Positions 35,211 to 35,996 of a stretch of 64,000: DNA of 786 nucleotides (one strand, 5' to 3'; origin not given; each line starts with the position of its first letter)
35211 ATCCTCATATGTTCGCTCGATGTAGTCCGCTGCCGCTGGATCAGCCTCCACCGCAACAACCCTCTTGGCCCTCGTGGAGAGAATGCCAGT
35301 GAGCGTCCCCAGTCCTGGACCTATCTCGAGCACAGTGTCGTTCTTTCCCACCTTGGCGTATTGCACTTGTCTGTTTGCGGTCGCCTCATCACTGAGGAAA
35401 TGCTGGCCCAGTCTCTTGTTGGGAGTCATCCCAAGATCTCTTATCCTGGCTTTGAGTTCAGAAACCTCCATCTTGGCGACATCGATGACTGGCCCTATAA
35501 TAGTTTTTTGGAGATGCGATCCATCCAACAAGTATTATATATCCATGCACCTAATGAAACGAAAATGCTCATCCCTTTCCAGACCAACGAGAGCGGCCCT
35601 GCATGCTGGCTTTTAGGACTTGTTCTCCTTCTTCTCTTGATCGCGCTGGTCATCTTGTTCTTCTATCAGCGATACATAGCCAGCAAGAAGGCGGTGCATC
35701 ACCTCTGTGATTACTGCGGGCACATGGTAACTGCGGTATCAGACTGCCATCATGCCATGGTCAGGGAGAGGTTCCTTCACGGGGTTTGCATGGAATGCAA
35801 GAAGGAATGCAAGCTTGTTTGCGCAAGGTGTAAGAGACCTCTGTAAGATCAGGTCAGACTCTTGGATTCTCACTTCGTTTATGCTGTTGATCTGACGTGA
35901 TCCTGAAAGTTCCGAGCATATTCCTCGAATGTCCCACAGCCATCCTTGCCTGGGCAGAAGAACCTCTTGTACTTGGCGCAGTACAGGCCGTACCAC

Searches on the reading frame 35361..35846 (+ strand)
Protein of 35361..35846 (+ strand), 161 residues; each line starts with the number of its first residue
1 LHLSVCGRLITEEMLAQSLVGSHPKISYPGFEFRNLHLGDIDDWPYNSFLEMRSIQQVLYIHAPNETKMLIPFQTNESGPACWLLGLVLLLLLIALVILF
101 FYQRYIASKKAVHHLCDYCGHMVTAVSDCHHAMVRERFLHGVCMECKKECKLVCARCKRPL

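Call 19: search_protein_families(library=pfam, proteins=[window:35361-35846:+], max_evalue=0.001)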
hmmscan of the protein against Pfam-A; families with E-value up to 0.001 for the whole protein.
window:35361-35846:+ (161 aa): 1 family
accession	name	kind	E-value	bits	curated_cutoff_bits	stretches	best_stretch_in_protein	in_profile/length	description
PF10601.15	zf-LITAF-like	-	0.00045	20.8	23.8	1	76-124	21-67/70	LITAF-like zinc ribbon domain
